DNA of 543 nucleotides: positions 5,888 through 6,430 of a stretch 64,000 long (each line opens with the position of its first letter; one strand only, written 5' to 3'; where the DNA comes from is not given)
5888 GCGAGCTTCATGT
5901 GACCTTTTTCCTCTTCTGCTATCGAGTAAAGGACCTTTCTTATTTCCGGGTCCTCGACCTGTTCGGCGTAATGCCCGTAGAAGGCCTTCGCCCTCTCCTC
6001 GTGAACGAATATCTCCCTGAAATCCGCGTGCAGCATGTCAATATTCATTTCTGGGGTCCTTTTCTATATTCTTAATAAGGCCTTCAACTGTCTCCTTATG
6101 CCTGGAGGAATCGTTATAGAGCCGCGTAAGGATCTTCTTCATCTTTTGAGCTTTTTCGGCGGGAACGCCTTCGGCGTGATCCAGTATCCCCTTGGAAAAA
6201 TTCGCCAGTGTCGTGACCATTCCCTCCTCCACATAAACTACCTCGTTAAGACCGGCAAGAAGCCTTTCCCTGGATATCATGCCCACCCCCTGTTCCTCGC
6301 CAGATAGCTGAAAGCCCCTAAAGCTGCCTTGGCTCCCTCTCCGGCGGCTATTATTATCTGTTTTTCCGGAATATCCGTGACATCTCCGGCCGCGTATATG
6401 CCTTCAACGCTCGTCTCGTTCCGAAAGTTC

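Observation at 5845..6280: Split ferritin-like (rubrerythrin-family) domain encoded as two overlapping small ORFs translationally coupled to trxB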

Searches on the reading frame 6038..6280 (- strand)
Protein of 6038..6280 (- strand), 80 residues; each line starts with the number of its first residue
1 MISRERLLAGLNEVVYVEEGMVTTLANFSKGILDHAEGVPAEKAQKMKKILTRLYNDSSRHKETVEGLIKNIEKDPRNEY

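Call 3: search_protein_families(library=pfam, proteins=[window:6038-6280:-], max_evalue=1)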
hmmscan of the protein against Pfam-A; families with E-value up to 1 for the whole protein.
window:6038-6280:- (80 aa): 2 families
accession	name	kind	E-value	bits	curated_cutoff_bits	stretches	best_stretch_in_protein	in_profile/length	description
PF23349.2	BBS7_hp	-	0.06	13.9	27.8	1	6-62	26-87/114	BBS7 hairpin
PF20435.3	ASY3-like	-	0.11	11.1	25.7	1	25-74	681-730/793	Meiosis-specific protein ASY3-like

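Call 4: search_protein_families(library=ncbifam, proteins=[window:6038-6280:-], max_evalue=1)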
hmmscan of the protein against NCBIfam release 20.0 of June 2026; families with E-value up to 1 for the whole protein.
window:6038-6280:- (80 aa): 1 family
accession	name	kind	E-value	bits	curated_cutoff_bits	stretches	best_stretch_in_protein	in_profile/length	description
NF005955.1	PRK08032.1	equivalog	0.07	12.1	387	1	18-71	385-438/465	flagellar filament capping protein FliD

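Call 6: find_homologous_proteins(query=window:6041-6280:-)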
Query window:6041-6280:- (80 aa): 52 proteins with E <= 0.001 among 54 candidates.
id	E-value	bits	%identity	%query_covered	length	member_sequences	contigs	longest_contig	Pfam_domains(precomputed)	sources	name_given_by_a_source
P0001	5.6e-44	164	100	100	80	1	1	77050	-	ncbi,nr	ncbi:MAG: hypothetical protein GF408_06225 [Candidatus Omnitrophica bacterium]|nr:hypothetical prote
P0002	9.2e-27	110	78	86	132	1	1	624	-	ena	-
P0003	2.3e-24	102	61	100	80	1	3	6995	-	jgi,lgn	jgi:hypothetical protein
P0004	4.5e-24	101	63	100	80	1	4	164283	-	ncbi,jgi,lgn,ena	-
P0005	1.7e-23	100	64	100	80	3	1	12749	-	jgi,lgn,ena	jgi:thiamine phosphate synthase YjbQ (UPF0047 family)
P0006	2.7e-23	99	63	100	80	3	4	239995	-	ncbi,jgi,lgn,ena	-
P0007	1.4e-22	97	60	100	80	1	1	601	-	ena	-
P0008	2.6e-22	96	59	100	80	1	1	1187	-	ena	-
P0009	4.3e-22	95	59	100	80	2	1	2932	-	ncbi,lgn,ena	-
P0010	5.5e-22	95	58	100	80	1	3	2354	-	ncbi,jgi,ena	-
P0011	5.9e-22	95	63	100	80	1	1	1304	-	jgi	jgi:hypothetical protein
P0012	6.8e-22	95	56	100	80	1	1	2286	-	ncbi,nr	ncbi:MAG: hypothetical protein GF392_03530 [Candidatus Omnitrophica bacterium]|nr:hypothetical prote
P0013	2.8e-21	93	56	100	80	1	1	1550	-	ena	-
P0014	7.7e-21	91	58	100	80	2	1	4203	-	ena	-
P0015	9.6e-21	91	54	100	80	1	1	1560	PF08766.17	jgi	jgi:hypothetical protein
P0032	8.3e-20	88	56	100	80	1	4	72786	-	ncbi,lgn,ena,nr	ncbi:MAG: hypothetical protein ISS33_05345 [Candidatus Omnitrophica bacterium]|nr:hypothetical prote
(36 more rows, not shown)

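Call 9: find_encoding_contigs(protein=P0006, flank=4000, max_places=3)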
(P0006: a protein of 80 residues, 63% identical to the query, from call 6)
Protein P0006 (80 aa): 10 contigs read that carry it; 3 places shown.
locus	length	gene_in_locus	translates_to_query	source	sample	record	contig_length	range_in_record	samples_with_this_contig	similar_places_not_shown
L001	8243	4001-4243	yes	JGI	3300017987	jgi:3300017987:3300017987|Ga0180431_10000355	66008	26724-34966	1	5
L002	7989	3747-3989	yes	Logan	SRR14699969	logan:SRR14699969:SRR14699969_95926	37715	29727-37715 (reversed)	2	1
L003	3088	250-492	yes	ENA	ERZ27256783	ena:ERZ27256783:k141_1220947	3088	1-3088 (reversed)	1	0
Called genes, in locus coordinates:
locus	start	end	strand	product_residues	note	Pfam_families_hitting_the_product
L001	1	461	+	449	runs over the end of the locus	PF02812:ELFV_dehydrog_N, PF00208:ELFV_dehydrog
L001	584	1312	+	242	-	PF02683:DsbD_TM, PF13386:DsbD_2 (weak)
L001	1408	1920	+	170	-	PF08534:Redoxin, PF00578:AhpC-TSA, PF00255:GSHPx (weak), PF00085:Thioredoxin, PF13098:Thioredoxin_2, PF13905:Thioredoxin_8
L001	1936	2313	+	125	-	PF06397:Desulfoferrod_N, PF01880:Desulfoferrodox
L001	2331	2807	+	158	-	PF02915:Rubrerythrin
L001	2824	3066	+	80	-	PF00462:Glutaredoxin, PF05768:Glrx-like (weak), PF13417:GST_N_3 (weak)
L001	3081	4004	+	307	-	PF00890:FAD_binding_2 (faint), PF01946:Thi4 (faint), PF03486:HI0933_like (faint), PF07992:Pyr_redox_2, PF12831:FAD_oxidored (faint), PF13738:Pyr_redox_3, PF00070:Pyr_redox (weak)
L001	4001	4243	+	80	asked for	-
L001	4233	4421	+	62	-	-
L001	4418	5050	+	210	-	PF22175:Ogg-HhH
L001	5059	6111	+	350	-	PF03773:ArsP_1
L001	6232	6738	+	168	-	PF00210:Ferritin, PF02915:Rubrerythrin (faint)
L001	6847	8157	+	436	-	PF05222:AlaDh_PNT_N, PF01262:AlaDh_PNT_C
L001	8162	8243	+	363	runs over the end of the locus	PF14397:ATPgrasp_ST (faint), PF02655:ATP-grasp_3 (faint), PF14398:ATPgrasp_YheCD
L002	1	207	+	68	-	?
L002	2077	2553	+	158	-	PF02915:Rubrerythrin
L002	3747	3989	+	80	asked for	-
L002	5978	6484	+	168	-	PF00210:Ferritin, PF02915:Rubrerythrin (faint)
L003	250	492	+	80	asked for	-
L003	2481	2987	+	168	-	PF00210:Ferritin, PF02915:Rubrerythrin (faint)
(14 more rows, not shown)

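Call 10: find_encoding_contigs(protein=P0004, flank=4000, max_places=3)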
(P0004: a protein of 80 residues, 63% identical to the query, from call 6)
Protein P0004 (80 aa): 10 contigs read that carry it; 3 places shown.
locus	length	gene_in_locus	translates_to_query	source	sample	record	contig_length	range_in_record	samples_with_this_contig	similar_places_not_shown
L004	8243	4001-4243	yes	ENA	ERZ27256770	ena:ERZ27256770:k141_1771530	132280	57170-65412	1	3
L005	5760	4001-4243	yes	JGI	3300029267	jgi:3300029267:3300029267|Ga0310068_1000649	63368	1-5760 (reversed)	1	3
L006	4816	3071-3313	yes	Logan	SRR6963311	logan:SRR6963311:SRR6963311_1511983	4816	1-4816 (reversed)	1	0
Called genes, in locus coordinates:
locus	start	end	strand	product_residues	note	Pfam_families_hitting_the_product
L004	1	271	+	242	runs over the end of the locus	PF02683:DsbD_TM, PF13386:DsbD_2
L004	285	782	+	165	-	PF00578:AhpC-TSA, PF08534:Redoxin, PF00085:Thioredoxin (weak), PF13098:Thioredoxin_2, PF13905:Thioredoxin_8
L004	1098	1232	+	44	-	PF00301:Rubredoxin, PF21349:RUBY_RBDX (faint)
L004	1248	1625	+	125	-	PF06397:Desulfoferrod_N, PF01880:Desulfoferrodox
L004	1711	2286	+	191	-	PF00210:Ferritin, PF02915:Rubrerythrin, PF23458:DUF7130 (weak), PF21349:RUBY_RBDX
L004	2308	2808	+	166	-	PF02915:Rubrerythrin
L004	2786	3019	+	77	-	PF00462:Glutaredoxin, PF13417:GST_N_3 (weak)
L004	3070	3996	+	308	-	PF00890:FAD_binding_2 (faint), PF01134:GIDA (faint), PF01946:Thi4 (faint), PF03486:HI0933_like (faint), PF07992:Pyr_redox_2, PF12831:FAD_oxidored (faint), PF13738:Pyr_redox_3, PF00070:Pyr_redox (weak), +1 more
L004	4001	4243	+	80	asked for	-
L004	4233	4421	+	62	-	-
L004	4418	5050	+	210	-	PF22175:Ogg-HhH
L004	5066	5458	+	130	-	-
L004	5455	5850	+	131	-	PF02082:Rrf2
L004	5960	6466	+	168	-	PF00210:Ferritin, PF02915:Rubrerythrin (faint)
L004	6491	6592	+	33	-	-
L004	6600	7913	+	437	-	PF05222:AlaDh_PNT_N, PF01262:AlaDh_PNT_C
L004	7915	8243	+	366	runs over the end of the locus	PF14397:ATPgrasp_ST (faint), PF02655:ATP-grasp_3 (faint), PF08443:RimK (faint), PF14398:ATPgrasp_YheCD, PF05770:Ins134_P3_kin (weak)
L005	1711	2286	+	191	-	PF00210:Ferritin, PF02915:Rubrerythrin, PF23458:DUF7130 (weak), PF21349:RUBY_RBDX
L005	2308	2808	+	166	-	PF02915:Rubrerythrin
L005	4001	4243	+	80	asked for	-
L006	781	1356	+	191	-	PF00210:Ferritin, PF02915:Rubrerythrin, PF23458:DUF7130 (weak), PF21349:RUBY_RBDX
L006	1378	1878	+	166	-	PF02915:Rubrerythrin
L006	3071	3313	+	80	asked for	-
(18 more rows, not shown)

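Call 11: find_encoding_contigs(protein=P0032, flank=4000, max_places=3)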
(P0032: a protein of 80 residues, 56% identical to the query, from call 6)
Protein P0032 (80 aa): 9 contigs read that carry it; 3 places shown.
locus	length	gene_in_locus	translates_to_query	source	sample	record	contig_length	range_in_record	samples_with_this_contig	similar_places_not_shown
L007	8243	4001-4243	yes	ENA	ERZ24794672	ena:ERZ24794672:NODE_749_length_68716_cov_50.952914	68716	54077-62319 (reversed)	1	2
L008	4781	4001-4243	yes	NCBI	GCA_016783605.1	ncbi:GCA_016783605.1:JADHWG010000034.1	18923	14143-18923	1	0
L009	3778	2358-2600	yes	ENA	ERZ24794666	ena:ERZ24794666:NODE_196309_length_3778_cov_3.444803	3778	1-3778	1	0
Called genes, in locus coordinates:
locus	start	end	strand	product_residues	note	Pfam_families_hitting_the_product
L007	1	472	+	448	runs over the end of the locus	PF02812:ELFV_dehydrog_N, PF00208:ELFV_dehydrog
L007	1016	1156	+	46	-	PF00301:Rubredoxin, PF21349:RUBY_RBDX (faint)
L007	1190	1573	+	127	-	PF06397:Desulfoferrod_N, PF01880:Desulfoferrodox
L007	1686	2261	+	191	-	PF00210:Ferritin, PF02915:Rubrerythrin, PF23458:DUF7130 (weak), PF21349:RUBY_RBDX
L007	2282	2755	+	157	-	PF02915:Rubrerythrin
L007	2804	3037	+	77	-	PF05768:Glrx-like (weak), PF00462:Glutaredoxin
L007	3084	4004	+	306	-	PF00890:FAD_binding_2 (weak), PF01134:GIDA (faint), PF01266:DAO (faint), PF01946:Thi4 (faint), PF03486:HI0933_like (faint), PF07992:Pyr_redox_2, PF13738:Pyr_redox_3, PF00070:Pyr_redox, +3 more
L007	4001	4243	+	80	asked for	-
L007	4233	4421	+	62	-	-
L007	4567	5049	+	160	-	PF22175:Ogg-HhH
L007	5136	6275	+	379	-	PF03773:ArsP_1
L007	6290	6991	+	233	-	PF02683:DsbD_TM, PF13386:DsbD_2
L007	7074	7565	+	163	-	PF13728:TraF (weak), PF00578:AhpC-TSA, PF08534:Redoxin, PF00085:Thioredoxin (weak), PF13098:Thioredoxin_2, PF13462:Thioredoxin_4 (faint), PF13905:Thioredoxin_8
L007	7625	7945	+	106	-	PF04945:YHS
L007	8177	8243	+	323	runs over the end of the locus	PF01116:F_bP_aldolase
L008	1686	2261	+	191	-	PF00210:Ferritin, PF02915:Rubrerythrin, PF23458:DUF7130 (weak), PF21349:RUBY_RBDX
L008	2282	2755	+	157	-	PF02915:Rubrerythrin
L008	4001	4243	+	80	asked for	-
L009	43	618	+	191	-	PF00210:Ferritin, PF02915:Rubrerythrin, PF23458:DUF7130 (weak), PF21349:RUBY_RBDX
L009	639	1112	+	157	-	PF02915:Rubrerythrin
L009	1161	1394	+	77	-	PF05768:Glrx-like (weak), PF00462:Glutaredoxin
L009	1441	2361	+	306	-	PF00890:FAD_binding_2 (weak), PF01134:GIDA (faint), PF01266:DAO (faint), PF01946:Thi4 (faint), PF03486:HI0933_like (faint), PF07992:Pyr_redox_2, PF13738:Pyr_redox_3, PF00070:Pyr_redox, +3 more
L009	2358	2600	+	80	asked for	-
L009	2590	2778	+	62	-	-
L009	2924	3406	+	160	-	PF22175:Ogg-HhH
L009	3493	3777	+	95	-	?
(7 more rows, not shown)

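Call 24: find_related_loci(query=A5, collection=genome_contigs, flank=5000)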
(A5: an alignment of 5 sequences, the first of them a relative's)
Query A5 (80 aa) in genome_contigs; peptide patterns used: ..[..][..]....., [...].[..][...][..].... (x = any residue, [..] = any of these).
126 stretches matched a pattern; 13 encode a relative of the query (tblastn E <= 1e-3); 13 distinct loci.
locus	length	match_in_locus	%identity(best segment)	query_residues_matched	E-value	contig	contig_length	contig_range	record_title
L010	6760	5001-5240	63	1-80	2e-31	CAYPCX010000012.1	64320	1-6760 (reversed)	MAG TPA_asm: uncultured Planctomycetia bacterium isolate binchicken_co334_60 genome assembly, contig: NODE_627_length_64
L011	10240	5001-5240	63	1-80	4e-31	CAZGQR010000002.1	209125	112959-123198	MAG TPA_asm: uncultured Planctomycetia bacterium isolate binchicken_co334_155 genome assembly, contig: NODE_32_length_20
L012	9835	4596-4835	59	1-80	4e-29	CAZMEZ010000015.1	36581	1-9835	MAG TPA_asm: uncultured Planctomycetia bacterium isolate SRP141376_co1_78 genome assembly, contig: NODE_2681_length_3658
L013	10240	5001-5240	53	1-80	5e-28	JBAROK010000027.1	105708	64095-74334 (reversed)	MAG: Candidatus Omnitrophota bacterium isolate MFD13429_ilm_asm_bin15 k127_133098, whole genome shotgun sequence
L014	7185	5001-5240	56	1-80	2e-27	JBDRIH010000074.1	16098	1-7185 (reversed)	MAG: Candidatus Omnitrophota bacterium isolate MEGAHIT-group-1.574 k141_13757243, whole genome shotgun sequence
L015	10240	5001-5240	54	1-80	5e-26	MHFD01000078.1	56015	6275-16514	MAG: Omnitrophica bacterium RBG_13_46_9 RBG_13_scaffold_739, whole genome shotgun sequence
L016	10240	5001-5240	51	1-80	3e-25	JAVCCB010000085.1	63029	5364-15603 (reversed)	MAG: Candidatus Tantalella remota isolate MAG_3300035698_1097 Ga0374944_042826, whole genome shotgun sequence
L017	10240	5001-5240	54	1-80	7e-25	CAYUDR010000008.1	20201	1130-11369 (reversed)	MAG TPA_asm: uncultured Planctomycetia bacterium isolate SRP178699_co2_103 genome assembly, contig: NODE_1860_length_202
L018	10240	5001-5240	49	1-80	2e-24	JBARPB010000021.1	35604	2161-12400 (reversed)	MAG: Candidatus Omnitrophota bacterium isolate MFD13423_ilm_asm_bin5 k127_6916, whole genome shotgun sequence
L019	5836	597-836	49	1-80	6e-24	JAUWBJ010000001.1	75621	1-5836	MAG: Candidatus Omnitrophota bacterium isolate CSMAG_1317 CSMAG_1317_k141_269954_length_75621_cov_9.0000, whole genome s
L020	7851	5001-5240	48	1-80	1e-21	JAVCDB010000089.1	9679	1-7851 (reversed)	MAG: Candidatus Aadella gelida isolate MAG_3300035698_848 Ga0374944_516715, whole genome shotgun sequence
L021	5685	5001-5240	53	1-80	3e-21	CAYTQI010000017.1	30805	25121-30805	MAG TPA_asm: uncultured Planctomycetia bacterium isolate binchicken_co334_10 genome assembly, contig: NODE_2386_length_3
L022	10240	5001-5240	46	1-80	1e-19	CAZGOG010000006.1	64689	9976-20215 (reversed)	MAG TPA_asm: uncultured Planctomycetia bacterium isolate binchicken_co334_259 genome assembly, contig: NODE_619_length_6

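Call 30: search_protein_representatives(alignment_id=A3)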
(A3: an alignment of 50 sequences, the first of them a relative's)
Query: 50 sequences, 80 profile positions. Proteins with E-value up to 0.001 (for the whole library): 138; up to 1e-10: 13; up to 1e-30: 1. The best 138 are listed.
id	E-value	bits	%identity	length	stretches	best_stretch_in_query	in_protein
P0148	4.7e-31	122.9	-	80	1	1-80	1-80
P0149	2.4e-30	120.6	-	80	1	1-80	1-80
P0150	6.8e-29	115.9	-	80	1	1-80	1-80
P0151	1.5e-26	108.4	-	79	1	2-80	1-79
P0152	5.6e-25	103.4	-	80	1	1-80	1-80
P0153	3.9e-21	91.1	-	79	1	1-80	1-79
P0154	4.4e-20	87.7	-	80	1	1-80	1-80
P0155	9.9e-19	83.4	-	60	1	21-80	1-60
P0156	8.3e-17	77.2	-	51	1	1-46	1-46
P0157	1.2e-15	73.4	-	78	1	1-49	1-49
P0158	1.9e-12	63.2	-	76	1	3-73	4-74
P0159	2.3e-12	63.0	-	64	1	1-62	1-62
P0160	3.2e-12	62.5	-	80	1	1-80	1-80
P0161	3.5e-10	56.0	-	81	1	1-76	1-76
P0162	5.1e-09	52.2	-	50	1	1-44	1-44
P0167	2.8e-08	49.9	-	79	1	1-80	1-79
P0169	4.0e-08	49.4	-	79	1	1-80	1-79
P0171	8.6e-08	48.3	-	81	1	1-80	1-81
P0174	2.9e-07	46.6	-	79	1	1-80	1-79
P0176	3.3e-07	46.4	-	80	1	1-80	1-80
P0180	5.3e-07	45.8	-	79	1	1-80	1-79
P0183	1.0e-06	44.8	-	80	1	1-80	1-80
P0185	1.2e-06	44.7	-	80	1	1-80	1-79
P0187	1.3e-06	44.5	-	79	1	1-80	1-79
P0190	1.8e-06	44.1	-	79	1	1-80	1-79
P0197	3.4e-06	43.2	-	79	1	1-80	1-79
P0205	6.8e-06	42.2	-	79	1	1-80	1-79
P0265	4.0e-04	36.6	-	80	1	1-80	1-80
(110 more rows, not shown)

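Call 33: find_encoding_contigs(protein=P0167, flank=4000, max_places=3)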
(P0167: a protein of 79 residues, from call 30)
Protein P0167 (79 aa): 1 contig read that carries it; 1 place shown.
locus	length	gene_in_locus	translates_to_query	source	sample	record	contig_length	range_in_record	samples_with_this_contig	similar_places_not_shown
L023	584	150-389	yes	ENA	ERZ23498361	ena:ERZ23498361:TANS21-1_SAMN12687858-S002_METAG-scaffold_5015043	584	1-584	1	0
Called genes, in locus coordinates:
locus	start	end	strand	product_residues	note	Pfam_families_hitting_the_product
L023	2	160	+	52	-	?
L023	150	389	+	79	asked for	-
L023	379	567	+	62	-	-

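Call 34: find_encoding_contigs(protein=P0176, flank=4000, max_places=3)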
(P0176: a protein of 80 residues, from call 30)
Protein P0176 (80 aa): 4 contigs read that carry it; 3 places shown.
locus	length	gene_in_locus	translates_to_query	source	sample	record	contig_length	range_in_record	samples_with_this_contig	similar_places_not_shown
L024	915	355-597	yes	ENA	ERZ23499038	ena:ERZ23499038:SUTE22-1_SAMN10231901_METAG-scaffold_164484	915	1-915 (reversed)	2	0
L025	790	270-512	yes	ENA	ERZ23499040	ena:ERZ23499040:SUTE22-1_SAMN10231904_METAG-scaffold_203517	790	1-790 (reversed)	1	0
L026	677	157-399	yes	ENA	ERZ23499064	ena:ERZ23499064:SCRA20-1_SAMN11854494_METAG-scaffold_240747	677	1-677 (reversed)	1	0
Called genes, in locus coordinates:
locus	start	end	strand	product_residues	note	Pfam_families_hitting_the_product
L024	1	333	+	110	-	?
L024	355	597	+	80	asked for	-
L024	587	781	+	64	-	-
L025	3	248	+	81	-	?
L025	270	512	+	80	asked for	-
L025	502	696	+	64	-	-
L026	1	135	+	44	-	?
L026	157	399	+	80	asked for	-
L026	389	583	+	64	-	-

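Call 40: search_solved_structures(query=A7, max_evalue=10, show_alignments=3)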
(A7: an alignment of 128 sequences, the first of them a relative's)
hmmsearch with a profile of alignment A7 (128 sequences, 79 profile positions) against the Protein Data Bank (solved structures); distinct sequences matched with E-value up to 10: 29.
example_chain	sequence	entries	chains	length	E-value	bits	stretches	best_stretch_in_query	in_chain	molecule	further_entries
2fyh_A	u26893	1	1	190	0.068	16.9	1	31-64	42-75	putative integral membrane transport protein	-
7mwr_B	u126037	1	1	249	0.13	16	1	6-56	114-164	LHD101B4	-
2rji_A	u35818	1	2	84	0.2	15.4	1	5-42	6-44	Erythrocyte binding antigen 175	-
1vdx_A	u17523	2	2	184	0.2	15.4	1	33-66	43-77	Hypothetical protein PH0099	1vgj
6ek7_A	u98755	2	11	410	0.56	13.9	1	30-72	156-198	YaxA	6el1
6dmp_B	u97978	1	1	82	0.78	13.5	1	24-60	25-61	Designed orthogonal protein DHD13_XAAA_B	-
7wbn_A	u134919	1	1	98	0.86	13.3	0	40-70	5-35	RevCC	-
5cwb_A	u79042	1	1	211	0.93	13.2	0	6-56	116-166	Designed helical repeat protein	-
4zsz_A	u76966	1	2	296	0.97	13.2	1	1-26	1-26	Uncharacterized Fusion Protein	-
2hz8_A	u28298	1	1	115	1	13.1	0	9-34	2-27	De novo designed diiron protein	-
2arh_A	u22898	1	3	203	1.1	13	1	1-26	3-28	hypothetical protein aq_1966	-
5zur_A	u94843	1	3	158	1.2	12.9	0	47-75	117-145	Bacterioferritin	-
4zsx_A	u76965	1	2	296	1.4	12.6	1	1-26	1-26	Uncharacterized Fusion Protein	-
4v65_BZ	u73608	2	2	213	1.6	12.5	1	2-49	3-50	50S ribosomal protein L1P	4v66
4zsv_A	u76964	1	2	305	1.6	12.5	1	1-26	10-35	Uncharacterized protein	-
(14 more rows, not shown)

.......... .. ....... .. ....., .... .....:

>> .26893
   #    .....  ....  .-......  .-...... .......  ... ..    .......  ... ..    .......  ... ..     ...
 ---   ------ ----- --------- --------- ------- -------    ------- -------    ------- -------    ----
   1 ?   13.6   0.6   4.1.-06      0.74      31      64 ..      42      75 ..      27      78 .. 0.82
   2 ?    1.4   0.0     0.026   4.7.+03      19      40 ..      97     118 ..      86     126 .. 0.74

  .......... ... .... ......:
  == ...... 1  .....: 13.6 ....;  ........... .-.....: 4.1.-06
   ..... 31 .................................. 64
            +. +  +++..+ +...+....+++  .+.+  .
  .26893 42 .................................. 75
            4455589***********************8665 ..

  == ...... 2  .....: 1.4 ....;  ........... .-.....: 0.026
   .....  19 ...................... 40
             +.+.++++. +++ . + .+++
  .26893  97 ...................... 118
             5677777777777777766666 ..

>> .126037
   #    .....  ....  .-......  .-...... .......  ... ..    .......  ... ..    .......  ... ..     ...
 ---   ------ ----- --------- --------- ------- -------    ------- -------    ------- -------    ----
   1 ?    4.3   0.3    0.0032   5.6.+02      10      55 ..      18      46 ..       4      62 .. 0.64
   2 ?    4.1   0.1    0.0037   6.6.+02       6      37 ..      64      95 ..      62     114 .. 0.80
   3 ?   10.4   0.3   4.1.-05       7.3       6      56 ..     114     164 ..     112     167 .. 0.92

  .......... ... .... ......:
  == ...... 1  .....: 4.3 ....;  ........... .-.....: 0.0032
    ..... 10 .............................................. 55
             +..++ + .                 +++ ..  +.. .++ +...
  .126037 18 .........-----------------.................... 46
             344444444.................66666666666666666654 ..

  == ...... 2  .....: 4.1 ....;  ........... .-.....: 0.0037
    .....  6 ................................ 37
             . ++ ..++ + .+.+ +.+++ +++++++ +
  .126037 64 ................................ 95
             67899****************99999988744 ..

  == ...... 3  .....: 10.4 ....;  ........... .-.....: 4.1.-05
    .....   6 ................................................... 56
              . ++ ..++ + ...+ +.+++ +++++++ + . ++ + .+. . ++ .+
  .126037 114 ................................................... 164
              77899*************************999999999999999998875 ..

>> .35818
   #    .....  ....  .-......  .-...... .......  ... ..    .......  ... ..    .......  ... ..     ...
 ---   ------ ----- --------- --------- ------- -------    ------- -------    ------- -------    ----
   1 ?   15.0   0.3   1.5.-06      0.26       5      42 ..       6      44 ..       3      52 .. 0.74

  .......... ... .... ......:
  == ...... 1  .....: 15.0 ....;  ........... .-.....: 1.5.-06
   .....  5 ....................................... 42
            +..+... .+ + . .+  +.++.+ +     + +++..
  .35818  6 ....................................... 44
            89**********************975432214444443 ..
